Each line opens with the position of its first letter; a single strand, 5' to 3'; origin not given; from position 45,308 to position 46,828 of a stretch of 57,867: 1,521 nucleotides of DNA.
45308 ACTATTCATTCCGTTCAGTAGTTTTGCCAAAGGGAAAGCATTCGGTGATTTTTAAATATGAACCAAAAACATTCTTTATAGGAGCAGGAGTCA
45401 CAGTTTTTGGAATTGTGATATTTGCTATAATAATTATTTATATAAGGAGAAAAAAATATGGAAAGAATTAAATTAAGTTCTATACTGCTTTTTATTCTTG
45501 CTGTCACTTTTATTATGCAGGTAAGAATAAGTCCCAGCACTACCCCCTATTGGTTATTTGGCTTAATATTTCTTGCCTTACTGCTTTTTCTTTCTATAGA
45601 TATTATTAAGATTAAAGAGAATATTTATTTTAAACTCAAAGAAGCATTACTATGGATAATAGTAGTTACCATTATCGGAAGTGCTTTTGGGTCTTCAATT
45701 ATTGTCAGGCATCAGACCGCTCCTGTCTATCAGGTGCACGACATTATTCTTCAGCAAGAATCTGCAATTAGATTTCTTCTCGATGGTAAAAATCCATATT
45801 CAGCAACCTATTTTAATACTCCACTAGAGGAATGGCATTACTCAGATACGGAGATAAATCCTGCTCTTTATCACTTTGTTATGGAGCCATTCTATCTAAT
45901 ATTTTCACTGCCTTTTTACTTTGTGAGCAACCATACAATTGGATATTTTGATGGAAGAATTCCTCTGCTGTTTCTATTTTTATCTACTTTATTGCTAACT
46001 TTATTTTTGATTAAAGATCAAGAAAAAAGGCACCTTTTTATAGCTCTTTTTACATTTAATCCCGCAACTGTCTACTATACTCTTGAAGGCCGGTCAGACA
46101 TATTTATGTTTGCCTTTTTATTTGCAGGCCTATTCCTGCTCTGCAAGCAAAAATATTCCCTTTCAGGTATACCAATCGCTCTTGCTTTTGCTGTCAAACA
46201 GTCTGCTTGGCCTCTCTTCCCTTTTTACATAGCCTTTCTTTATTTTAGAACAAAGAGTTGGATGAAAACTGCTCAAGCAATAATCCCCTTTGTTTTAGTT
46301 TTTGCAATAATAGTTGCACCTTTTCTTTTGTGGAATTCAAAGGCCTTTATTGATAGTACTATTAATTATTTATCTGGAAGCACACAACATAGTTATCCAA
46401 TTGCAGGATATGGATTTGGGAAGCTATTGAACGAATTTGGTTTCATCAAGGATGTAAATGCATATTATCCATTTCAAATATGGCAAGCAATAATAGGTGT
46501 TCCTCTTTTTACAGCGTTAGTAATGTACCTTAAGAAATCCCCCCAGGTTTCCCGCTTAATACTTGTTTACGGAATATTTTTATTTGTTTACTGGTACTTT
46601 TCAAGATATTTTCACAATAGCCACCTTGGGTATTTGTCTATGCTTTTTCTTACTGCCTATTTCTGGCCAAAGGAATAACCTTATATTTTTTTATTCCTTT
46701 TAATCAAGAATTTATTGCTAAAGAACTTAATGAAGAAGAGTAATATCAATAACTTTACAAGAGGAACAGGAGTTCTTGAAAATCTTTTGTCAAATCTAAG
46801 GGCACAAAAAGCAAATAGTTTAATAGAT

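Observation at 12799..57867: Hyper-paralogous GT-C super-locus: about 19 membrane glycosyltransferase-like genes in 47 kb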

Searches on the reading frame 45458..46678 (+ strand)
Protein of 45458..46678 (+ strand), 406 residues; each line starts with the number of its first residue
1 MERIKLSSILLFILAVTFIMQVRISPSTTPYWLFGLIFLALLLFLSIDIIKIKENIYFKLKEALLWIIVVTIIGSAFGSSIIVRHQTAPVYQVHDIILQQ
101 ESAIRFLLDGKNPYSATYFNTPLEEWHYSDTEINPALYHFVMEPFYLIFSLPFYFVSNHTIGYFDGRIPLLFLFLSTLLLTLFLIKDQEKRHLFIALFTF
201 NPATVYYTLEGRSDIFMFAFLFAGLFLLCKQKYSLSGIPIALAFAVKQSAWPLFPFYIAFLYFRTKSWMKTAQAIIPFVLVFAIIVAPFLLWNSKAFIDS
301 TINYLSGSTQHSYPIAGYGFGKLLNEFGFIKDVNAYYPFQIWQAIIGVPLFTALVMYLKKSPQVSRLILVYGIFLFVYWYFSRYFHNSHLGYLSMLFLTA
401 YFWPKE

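Call 6: search_protein_families(library=pfam, proteins=[window:45458-46678:+], max_evalue=0.01)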
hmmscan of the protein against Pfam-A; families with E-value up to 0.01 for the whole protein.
window:45458-46678:+ (406 aa): 0 families

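Call 11: search_protein_families(library=ncbifam, proteins=[window:45458-46678:+], max_evalue=0.01)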
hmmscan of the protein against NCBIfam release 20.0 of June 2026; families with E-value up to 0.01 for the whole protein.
window:45458-46678:+ (406 aa): 0 families

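Call 47: search_protein_families(library=pfam, proteins=[window:45458-46678:+], max_evalue=10)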
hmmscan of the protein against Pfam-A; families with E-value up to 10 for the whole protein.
window:45458-46678:+ (406 aa): 0 families
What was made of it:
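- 45458..46678 (+): GT87/DUF2029-like GT-C (406 aa). No direct Pfam hit (calls 6, 47).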

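Call 50: find_homologous_proteins(query=window:45458-46678:+)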
Query window:45458-46678:+ (406 aa): 840 proteins with E <= 0.001 among 8000 candidates; the best 120 are listed.
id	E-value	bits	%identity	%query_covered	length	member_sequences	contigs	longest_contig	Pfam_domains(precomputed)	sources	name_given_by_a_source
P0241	6.3e-263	890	100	100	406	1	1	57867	-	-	-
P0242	1.6e-190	652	70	100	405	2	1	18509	-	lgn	-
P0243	1.2e-189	649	70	100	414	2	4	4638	-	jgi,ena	-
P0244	1.2e-188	646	70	100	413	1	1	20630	-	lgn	-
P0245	2.6e-184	631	66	100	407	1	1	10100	-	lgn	-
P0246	4.3e-184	631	67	100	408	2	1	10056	PF09594.17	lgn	-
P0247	1.5e-182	626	69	100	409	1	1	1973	PF26314.1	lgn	-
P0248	1.1e-181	623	68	100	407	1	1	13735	PF26314.1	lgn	-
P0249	1.9e-180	619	66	100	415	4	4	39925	-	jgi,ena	-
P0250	5.4e-180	617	66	100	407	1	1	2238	-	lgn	-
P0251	1.1e-179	616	65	100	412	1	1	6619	PF09594.17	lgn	-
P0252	1.8e-179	616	66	100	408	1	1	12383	PF09594.17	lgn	-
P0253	4.0e-179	614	67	100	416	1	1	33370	-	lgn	-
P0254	4.1e-179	614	68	100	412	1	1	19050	-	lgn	-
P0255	5.9e-179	614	67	100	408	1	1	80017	-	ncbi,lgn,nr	ncbi:MAG: hypothetical protein Q8P80_03485 [Candidatus Levybacteria bacterium]|nr:hypothetical prote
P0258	6.4e-178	610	67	100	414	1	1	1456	PF09594.17,PF26314.1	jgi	jgi:uncharacterized membrane protein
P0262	5.0e-177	607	68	100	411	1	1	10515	PF09594.17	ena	-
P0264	6.5e-177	607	64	100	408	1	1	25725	PF09594.17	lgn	-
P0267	1.3e-176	606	66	100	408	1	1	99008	PF09594.17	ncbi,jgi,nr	ncbi:DUF2029 domain-containing protein [Candidatus Microgenomates bacterium]|nr:MAG: DUF2029 domain-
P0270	9.1e-176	603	65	100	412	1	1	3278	PF26314.1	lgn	-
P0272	5.8e-175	601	64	100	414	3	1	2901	PF09594.17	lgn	-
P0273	6.0e-175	601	65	100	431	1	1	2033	PF26314.1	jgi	-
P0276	2.9e-174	598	65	100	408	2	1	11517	PF09594.17,PF26314.1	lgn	-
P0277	1.3e-173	596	66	100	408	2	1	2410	PF26314.1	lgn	-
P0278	1.8e-173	596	66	100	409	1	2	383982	PF09594.17,PF26314.1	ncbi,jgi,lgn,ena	-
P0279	3.1e-173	595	64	100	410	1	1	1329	PF09594.17,PF26314.1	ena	-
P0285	1.0e-172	593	65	100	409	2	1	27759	PF09594.17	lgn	-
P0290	4.2e-172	591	63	100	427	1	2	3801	PF26314.1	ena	-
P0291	8.1e-172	590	65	100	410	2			PF09594.17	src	-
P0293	1.4e-171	589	64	100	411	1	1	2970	PF09594.17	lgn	-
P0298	8.9e-171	587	65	100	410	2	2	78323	PF09594.17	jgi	-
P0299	1.2e-170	586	64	100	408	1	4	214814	PF09594.17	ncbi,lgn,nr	ncbi:MAG: DUF2029 domain-containing protein [Candidatus Levybacteria bacterium]|nr:DUF2029 domain-co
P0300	1.7e-170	586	64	99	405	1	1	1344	PF09594.17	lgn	-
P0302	3.7e-170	585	64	100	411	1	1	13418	PF09594.17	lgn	-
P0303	5.1e-170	584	63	100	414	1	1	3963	PF26314.1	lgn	-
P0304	5.2e-170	584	64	100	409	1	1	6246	PF09594.17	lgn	-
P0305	6.0e-170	584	62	100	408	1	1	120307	PF09594.17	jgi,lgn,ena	-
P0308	9.9e-170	583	63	100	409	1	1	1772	PF09594.17,PF26314.1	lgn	-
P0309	1.0e-169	583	64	100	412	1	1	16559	PF26314.1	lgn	-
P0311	1.7e-169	583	63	99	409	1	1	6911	PF09594.17,PF26314.1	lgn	-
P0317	7.0e-169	581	63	100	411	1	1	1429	PF09594.17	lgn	-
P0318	7.5e-169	581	65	100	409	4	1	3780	PF09594.17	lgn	-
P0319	7.8e-169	580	63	100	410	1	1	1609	PF09594.17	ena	-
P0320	8.9e-169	580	63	100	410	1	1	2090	PF09594.17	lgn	-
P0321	9.1e-169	580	64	100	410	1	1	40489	PF09594.17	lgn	-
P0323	1.7e-168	579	64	100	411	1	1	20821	PF09594.17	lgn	-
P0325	1.8e-168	579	63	100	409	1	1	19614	PF09594.17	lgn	-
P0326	1.9e-168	579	62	100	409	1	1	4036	PF09594.17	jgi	-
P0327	2.6e-168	579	62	100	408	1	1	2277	PF09594.17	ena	-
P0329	3.3e-168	578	63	100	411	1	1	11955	PF09594.17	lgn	-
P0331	4.5e-168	578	63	100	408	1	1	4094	PF09594.17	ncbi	-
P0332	4.5e-168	578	63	100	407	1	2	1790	PF09594.17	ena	-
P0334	5.4e-168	578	62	100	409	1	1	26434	PF09594.17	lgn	-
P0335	5.6e-168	578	63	100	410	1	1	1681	PF09594.17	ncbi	-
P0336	6.7e-168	577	65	100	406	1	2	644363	-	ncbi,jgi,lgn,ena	-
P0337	7.0e-168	577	63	100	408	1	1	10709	PF09594.17,PF26314.1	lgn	-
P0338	9.2e-168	577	63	100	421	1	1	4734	PF09594.17,PF26314.1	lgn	-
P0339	1.0e-167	577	63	100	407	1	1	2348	PF09594.17,PF26314.1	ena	-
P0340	1.3e-167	576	62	100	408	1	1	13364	PF09594.17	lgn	-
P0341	3.0e-167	575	65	99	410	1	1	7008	PF09594.17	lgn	-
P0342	3.2e-167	575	62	100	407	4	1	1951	PF09594.17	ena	-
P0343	3.7e-167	575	63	100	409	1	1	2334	PF09594.17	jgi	jgi:uncharacterized membrane protein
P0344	4.3e-167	575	62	100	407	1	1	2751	PF09594.17,PF26314.1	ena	-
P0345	4.9e-167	575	63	100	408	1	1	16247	PF09594.17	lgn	-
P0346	6.0e-167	574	64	100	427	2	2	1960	PF09594.17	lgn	-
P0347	7.5e-167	574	63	100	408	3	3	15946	PF09594.17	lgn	-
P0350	1.2e-166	573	62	100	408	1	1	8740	PF09594.17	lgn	-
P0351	1.4e-166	573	62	100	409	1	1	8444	PF09594.17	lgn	-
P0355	2.0e-166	573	64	100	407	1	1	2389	PF09594.17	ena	-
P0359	3.0e-166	572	61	100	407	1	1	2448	PF09594.17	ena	-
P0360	3.4e-166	572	63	100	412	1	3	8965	PF09594.17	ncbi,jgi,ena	-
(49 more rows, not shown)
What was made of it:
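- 45458..46678 (+): Orthologues at 61-70% identity carry PF09594 and/or PF26314 and are named 'glycosyltransferase 87 family' (call 50).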

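Call 51: find_encoding_contigs(protein=P0336, flank=10000, max_places=1)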
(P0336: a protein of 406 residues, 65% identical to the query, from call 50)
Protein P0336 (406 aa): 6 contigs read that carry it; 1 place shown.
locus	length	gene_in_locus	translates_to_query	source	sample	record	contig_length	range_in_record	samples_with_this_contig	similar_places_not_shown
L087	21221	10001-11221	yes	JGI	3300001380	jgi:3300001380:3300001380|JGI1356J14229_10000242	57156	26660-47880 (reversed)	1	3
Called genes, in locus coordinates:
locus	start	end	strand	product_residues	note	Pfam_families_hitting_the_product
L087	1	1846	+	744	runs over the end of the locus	PF09586:YfhO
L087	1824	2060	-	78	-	PF18893:DUF5652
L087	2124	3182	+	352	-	PF00534:Glycos_transf_1, PF13692:Glyco_trans_1_4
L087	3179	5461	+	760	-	PF09586:YfhO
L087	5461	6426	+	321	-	PF00535:Glycos_transf_2, PF13641:Glyco_tranf_2_3, PF13632:Glyco_trans_2_3 (weak)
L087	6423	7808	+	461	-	PF09852:DUF2079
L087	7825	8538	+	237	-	PF00535:Glycos_transf_2, PF10111:Glyco_tranf_2_2, PF13641:Glyco_tranf_2_3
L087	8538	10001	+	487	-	PF13231:PMT_2 (weak)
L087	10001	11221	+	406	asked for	-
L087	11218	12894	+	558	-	PF02366:PMT (weak), PF13231:PMT_2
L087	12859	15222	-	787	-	PF09586:YfhO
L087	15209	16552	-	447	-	-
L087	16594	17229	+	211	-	PF13489:Methyltransf_23, PF07021:MetW (weak), PF13649:Methyltransf_25, PF13847:Methyltransf_31, PF08241:Methyltransf_11, PF08242:Methyltransf_12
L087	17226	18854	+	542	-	PF02366:PMT, PF13231:PMT_2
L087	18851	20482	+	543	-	PF02366:PMT, PF13231:PMT_2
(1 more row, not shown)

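Call 87: search_solved_structures(query=A6, max_evalue=1)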
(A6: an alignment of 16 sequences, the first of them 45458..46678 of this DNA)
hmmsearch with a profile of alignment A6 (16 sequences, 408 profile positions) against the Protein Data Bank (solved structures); distinct sequences matched with E-value up to 1: 2.
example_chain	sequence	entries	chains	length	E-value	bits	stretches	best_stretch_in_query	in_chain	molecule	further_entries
23gx_B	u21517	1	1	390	2.8e-05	26.7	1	153-270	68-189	GPI mannosyltransferase 1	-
23gf_B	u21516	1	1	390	3.1e-05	26.5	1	153-270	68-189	GPI mannosyltransferase 1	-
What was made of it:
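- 45458..46678 (+): The family profile hits GPI mannosyltransferase 1 (PIG-M, 23gx_B) at 2.8e-5 (call 87).
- On GT87/DUF2029/MptA_B (11544-12749 and 45458-46678): The g31 profile hits PIG-M at 2.8e-5 (call 87).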
